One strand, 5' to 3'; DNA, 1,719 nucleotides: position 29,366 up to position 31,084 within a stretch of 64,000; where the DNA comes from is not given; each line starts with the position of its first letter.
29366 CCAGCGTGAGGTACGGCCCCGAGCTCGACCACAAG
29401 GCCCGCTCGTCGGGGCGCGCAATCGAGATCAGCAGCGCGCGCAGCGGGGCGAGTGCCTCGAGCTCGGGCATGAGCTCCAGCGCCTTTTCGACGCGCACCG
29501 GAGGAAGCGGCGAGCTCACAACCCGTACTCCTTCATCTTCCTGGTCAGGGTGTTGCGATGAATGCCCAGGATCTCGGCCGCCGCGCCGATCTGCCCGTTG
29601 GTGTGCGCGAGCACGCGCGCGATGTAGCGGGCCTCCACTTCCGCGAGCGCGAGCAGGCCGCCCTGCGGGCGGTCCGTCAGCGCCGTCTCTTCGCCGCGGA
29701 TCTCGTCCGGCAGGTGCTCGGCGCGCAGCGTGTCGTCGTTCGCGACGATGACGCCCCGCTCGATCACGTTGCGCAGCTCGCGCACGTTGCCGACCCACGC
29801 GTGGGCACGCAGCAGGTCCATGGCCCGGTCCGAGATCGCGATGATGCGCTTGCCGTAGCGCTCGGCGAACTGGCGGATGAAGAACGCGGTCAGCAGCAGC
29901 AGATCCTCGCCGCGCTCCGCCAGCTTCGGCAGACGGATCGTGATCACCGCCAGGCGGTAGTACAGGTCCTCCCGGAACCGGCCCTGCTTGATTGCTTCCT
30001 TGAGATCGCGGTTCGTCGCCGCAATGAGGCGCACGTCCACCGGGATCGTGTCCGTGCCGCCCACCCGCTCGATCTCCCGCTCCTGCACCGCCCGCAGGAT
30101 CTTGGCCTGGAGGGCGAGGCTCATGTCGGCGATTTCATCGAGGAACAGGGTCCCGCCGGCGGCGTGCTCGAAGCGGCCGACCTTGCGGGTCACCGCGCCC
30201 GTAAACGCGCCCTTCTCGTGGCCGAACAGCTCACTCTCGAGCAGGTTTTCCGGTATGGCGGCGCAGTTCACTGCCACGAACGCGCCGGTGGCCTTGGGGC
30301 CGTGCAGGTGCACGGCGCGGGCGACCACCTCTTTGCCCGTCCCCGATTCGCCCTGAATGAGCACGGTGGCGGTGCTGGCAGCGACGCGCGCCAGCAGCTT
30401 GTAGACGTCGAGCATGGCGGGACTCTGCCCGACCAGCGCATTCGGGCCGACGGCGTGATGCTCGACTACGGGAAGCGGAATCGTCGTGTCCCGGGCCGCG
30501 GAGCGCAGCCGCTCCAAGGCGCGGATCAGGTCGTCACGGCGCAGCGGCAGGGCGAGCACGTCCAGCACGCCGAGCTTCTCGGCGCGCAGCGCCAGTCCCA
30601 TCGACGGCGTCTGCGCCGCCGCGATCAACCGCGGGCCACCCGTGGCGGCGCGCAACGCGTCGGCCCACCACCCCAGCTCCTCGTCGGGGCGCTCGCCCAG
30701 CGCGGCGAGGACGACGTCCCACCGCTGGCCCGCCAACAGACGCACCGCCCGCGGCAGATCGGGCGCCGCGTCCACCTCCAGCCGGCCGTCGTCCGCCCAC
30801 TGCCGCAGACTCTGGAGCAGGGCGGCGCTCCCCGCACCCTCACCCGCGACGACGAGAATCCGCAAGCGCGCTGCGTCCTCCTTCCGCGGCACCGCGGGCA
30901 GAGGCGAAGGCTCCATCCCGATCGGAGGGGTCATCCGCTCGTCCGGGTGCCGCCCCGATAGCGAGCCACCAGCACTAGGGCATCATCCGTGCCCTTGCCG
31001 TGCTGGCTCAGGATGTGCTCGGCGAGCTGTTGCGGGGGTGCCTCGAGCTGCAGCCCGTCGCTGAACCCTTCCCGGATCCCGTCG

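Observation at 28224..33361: Stressosome (RsbR-RsbS-RsbT-RsbX) wired to a sigma-54 enhancer-binding protein and a TPR protein instead of a sigma-B partner-switching output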

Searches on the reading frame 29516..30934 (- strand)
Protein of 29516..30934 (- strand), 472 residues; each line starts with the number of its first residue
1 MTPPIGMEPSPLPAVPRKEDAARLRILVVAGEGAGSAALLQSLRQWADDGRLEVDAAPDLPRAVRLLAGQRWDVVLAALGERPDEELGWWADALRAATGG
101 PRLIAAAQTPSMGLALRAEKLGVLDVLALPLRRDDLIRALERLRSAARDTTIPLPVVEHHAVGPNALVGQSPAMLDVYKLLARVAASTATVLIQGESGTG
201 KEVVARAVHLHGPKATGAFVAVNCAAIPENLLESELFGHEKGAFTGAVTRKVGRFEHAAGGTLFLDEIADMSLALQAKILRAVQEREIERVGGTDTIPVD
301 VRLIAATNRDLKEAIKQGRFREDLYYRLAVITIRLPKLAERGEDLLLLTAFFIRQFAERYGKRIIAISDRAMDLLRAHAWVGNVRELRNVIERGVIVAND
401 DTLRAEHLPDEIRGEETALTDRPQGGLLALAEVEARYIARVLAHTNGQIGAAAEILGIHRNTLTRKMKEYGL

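Call 3: search_protein_families(library=pfam, proteins=[window:29516-30934:-], max_evalue=0.01)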
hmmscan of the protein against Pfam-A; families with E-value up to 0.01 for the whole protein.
window:29516-30934:- (472 aa): 9 families
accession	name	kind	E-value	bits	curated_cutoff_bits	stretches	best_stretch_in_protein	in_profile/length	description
PF00158.32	Sigma54_activat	-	3.1e-73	245.4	20.2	1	167-333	1-167/168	Sigma-54 interaction domain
PF25601.1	AAA_lid_14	-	1.8e-24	85.8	27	1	340-418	2-80/87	AAA+ ATPase lid domain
PF14532.12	Sigma54_activ_2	-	2.5e-21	76.8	25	1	168-338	1-138/138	Sigma-54 interaction domain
PF02954.25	HTH_8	-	9e-15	54.6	22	1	430-470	2-42/42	Bacterial regulatory protein, Fis family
PF07728.20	AAA_5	-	4.9e-05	23.8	22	1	191-309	2-123/139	AAA domain (dynein-related subfamily)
PF01078.27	Mg_chelatase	-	0.00029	20.7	20.3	0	246-308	93-157/207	Magnesium chelatase, subunit ChlI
PF13191.12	AAA_16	-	0.00088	20.2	32.6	1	167-239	2-81/167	AAA ATPase domain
PF13556.12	HTH_30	-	0.00094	19.4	27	1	440-467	6-33/59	PucR C-terminal helix-turn-helix domain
PF00004.35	AAA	-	0.0027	18.6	21.2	1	191-325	1-128/131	ATPase family associated with various cellular activities (AAA)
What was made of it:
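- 29516..30934 (-): Sigma-54 enhancer-binding protein (472 aa): pseudo-receiver, AAA+ domain with GAFTGA, and an HTH_8 DNA-binding domain. Sigma54_activat 3e-73 and HTH_8 9e-15 (call 3).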

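Call 4: search_protein_families(library=ncbifam, proteins=[window:29516-30934:-], max_evalue=0.01)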
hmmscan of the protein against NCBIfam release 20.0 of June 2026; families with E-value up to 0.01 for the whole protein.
window:29516-30934:- (472 aa): 31 families (the best 25 are shown)
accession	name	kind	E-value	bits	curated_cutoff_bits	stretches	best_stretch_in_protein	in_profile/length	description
NF008469.0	PRK11361.1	equivalog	2.6e-111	372.6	714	1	47-472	25-456/461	acetoacetate metabolism transcriptional regulator AtoC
TIGR02915.1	PEP_resp_reg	equivalog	5.2e-110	368.3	502.6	1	45-472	15-444/445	PEP-CTERM-box response regulator transcription factor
NF041552.1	TF_PrdR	equivalog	1.8e-108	363.4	795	1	166-471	268-577/577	sigma-54 dependent transcriptional regulator PrdR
TIGR01818.1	ntrC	equivalog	3.1e-107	359.3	558.6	2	58-418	29-388/463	nitrogen regulation protein NR(I)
TIGR01817.1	nifA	equivalog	1.2e-106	357.6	528.85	1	141-409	174-439/534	nif-specific transcriptional activator NifA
NF050807.1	TransRegFlbDCaul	equivalog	1.4e-104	350.5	750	1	156-470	109-438/454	sigma-54-dependent transcriptional regulator FlbD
NF007689.0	PRK10365.1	equivalog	1.4e-99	333.9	760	1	100-467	78-439/441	sigma-54-dependent response regulator transcription factor ZraR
NF003451.0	PRK05022.1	equivalog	2.3e-97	326.8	476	1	138-471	163-509/512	nitric oxide reductase transcriptional regulator NorR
NF038308.1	RNA_repair_RtcR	equivalog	1.3e-94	318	650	1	165-464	180-505/530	RNA repair transcriptional activator RtcR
NF011695.0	PRK15115.1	equivalog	9.5e-94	314.6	763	1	53-463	32-429/445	two-component system response regulator GlrR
NF008176.1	PRK10923.1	equivalog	1.2e-87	294.5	620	2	111-416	86-389/469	nitrogen regulation protein NR(I)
NF011958.0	PRK15429.1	equivalog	1.3e-87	295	830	1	167-472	381-686/692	formate hydrogenlyase transcriptional activator FlhA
NF041946.1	LuxO_transreg_Vib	equivalog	7e-87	292.1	800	1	107-469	75-459/463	quorum-sensing sigma-54 dependent transcriptional regulator LuxO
TIGR02329.1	propionate_PrpR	equivalog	8.3e-87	292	499.2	1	164-468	211-525/526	propionate catabolism operon regulatory protein PrpR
NF041906.1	V4R_TF_MobR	exception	3.1e-86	290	999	1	168-469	235-543/544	phenol degradation transcriptional regulator MobR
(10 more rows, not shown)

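Call 14: find_related_loci(query=window:29516-30934:-, collection=genome_contigs, flank=8000)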
Query window:29516-30934:- (472 aa) in genome_contigs; peptide patterns used: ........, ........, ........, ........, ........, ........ (x = any residue, [..] = any of these).
600 stretches matched a pattern (row limit reached: there are more); 585 encode a relative of the query (tblastn E <= 1e-3); the best 80 are kept; 80 distinct loci.
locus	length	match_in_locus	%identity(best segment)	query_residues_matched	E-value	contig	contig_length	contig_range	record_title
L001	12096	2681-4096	96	1-472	0e+0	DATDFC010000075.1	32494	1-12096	MAG TPA_asm: Gemmatimonadales bacterium isolate SMAG_U216 k141_252296, whole genome shotgun sequence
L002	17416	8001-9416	82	1-470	0e+0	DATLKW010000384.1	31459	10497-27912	MAG TPA_asm: Gemmatimonadales bacterium isolate SMAG_U13732 k141_39074, whole genome shotgun sequence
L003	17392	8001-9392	80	9-472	0e+0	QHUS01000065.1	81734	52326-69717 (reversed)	MAG: Gemmatimonadetes bacterium isolate AG22 14_1009_02_40cm_scaffold_719_curated, whole genome shotgun sequence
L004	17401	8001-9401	77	4-472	0e+0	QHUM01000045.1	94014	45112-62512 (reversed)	MAG: Gemmatimonadetes bacterium isolate AG28 14_1009_12_30cm_scaffold_47_curated, whole genome shotgun sequence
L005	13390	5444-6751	74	37-472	0e+0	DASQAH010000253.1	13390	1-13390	MAG TPA_asm: Gemmatimonadales bacterium isolate SMAG_U11640 k141_1642809, whole genome shotgun sequence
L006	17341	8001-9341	78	24-472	0e+0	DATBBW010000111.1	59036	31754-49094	MAG TPA_asm: Gemmatimonadales bacterium isolate SMAG_U5769 k141_1168561, whole genome shotgun sequence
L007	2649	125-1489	64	17-472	0e+0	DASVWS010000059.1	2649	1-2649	MAG TPA_asm: Gemmatimonadaceae bacterium isolate SMAG_U2554 k141_1088014, whole genome shotgun sequence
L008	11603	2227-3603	64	12-472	8e-177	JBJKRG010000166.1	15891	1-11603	MAG: Gemmatimonadaceae bacterium isolate Bin_53 S1Ck127_1530796_flag_0_multi_12.3891_len_15891, whole genome shotgun seq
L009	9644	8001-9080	50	115-470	1e-97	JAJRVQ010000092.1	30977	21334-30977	MAG: Acidobacteria bacterium isolate Dive96_bin10.49 k141_2632902, whole genome shotgun sequence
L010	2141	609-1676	47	115-468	3e-102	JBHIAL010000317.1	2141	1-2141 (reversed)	MAG: bacterium isolate K_2_bin.77 NODE_44437_length_2141_cov_11.152924, whole genome shotgun sequence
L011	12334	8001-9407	42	3-472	8e-97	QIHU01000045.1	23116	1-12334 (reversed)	MAG: Acidobacteria bacterium isolate SZUA-115 Ga0063293_10001420, whole genome shotgun sequence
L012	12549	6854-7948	47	115-472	2e-96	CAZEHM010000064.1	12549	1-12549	MAG TPA_asm: uncultured Nitrospira sp. isolate binchicken_co199_128 genome assembly, contig: NODE_3560_length_12549_cov_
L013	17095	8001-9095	47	111-472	3e-95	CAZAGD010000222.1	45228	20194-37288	MAG TPA_asm: uncultured Syntrophaceae bacterium isolate SRP231805_co4_146 genome assembly, contig: k141_143017, whole ge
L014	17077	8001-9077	47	115-472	5e-95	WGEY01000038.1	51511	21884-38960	MAG: Deltaproteobacteria bacterium isolate S146_62 k151_322649, whole genome shotgun sequence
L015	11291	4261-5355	45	115-472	1e-94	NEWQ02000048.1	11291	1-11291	MAG: Nitrospira sp. CG24D Nitrospira_sp_RSF21_CG24_D_48, whole genome shotgun sequence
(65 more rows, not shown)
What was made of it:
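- Tried and rejected: The single genome-collection scan had already been spent on the EBP (call 14).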

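Call 21: search_solved_structures(query=window:29516-30934:-, max_evalue=1e-20, show_alignments=3)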
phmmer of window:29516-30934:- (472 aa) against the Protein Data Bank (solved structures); distinct sequences matched with E-value up to 1e-20: 35.
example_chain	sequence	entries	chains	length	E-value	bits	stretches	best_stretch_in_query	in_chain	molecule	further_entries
1ojl_A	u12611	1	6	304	2.5e-86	293.7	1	167-467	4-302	TRANSCRIPTIONAL REGULATORY PROTEIN ZRAR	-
9qq6_C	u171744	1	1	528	3.1e-80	273.6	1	164-406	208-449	Nif-specific regulatory protein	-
4l4u_A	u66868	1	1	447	6.6e-80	272.5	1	51-472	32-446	Transcriptional regulator (NtrC family)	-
3dzd_A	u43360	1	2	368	2.3e-77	264.1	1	166-403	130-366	Transcriptional regulator (NtrC family)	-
6iy8_A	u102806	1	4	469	9.4e-77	262.1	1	166-400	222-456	Positive regulator CapR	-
26jl_A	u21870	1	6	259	7.7e-76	259.1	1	166-413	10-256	Flagellar regulatory protein A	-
8p53_C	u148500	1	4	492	7.6e-75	255.8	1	166-413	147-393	Transcriptional regulator FleQ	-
1ny5_A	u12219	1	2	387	1.2e-73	251.8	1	52-398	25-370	transcriptional regulator (NtrC family)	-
5exx_A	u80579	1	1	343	1.3e-73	251.7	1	166-413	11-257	Transcriptional regulator FleQ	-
6jdi_A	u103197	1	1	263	7.1e-73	249.3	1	166-413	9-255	Nitrogen assimilation regulatory protein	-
1ny6_A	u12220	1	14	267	1.7e-72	248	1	168-399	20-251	transcriptional regulator (NtrC family)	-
4ly6_A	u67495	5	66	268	1.7e-72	248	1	168-399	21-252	Transcriptional regulator (NtrC family)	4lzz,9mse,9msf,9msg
6j7e_A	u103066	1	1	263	3.5e-72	247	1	166-413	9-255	Nitrogen assimilation regulatory protein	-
5exp_A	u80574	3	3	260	3.9e-72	246.9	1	166-412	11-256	Transcriptional regulator FleQ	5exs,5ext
7ejw_C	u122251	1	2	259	3.9e-72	246.9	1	166-412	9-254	Transcriptional regulator FleQ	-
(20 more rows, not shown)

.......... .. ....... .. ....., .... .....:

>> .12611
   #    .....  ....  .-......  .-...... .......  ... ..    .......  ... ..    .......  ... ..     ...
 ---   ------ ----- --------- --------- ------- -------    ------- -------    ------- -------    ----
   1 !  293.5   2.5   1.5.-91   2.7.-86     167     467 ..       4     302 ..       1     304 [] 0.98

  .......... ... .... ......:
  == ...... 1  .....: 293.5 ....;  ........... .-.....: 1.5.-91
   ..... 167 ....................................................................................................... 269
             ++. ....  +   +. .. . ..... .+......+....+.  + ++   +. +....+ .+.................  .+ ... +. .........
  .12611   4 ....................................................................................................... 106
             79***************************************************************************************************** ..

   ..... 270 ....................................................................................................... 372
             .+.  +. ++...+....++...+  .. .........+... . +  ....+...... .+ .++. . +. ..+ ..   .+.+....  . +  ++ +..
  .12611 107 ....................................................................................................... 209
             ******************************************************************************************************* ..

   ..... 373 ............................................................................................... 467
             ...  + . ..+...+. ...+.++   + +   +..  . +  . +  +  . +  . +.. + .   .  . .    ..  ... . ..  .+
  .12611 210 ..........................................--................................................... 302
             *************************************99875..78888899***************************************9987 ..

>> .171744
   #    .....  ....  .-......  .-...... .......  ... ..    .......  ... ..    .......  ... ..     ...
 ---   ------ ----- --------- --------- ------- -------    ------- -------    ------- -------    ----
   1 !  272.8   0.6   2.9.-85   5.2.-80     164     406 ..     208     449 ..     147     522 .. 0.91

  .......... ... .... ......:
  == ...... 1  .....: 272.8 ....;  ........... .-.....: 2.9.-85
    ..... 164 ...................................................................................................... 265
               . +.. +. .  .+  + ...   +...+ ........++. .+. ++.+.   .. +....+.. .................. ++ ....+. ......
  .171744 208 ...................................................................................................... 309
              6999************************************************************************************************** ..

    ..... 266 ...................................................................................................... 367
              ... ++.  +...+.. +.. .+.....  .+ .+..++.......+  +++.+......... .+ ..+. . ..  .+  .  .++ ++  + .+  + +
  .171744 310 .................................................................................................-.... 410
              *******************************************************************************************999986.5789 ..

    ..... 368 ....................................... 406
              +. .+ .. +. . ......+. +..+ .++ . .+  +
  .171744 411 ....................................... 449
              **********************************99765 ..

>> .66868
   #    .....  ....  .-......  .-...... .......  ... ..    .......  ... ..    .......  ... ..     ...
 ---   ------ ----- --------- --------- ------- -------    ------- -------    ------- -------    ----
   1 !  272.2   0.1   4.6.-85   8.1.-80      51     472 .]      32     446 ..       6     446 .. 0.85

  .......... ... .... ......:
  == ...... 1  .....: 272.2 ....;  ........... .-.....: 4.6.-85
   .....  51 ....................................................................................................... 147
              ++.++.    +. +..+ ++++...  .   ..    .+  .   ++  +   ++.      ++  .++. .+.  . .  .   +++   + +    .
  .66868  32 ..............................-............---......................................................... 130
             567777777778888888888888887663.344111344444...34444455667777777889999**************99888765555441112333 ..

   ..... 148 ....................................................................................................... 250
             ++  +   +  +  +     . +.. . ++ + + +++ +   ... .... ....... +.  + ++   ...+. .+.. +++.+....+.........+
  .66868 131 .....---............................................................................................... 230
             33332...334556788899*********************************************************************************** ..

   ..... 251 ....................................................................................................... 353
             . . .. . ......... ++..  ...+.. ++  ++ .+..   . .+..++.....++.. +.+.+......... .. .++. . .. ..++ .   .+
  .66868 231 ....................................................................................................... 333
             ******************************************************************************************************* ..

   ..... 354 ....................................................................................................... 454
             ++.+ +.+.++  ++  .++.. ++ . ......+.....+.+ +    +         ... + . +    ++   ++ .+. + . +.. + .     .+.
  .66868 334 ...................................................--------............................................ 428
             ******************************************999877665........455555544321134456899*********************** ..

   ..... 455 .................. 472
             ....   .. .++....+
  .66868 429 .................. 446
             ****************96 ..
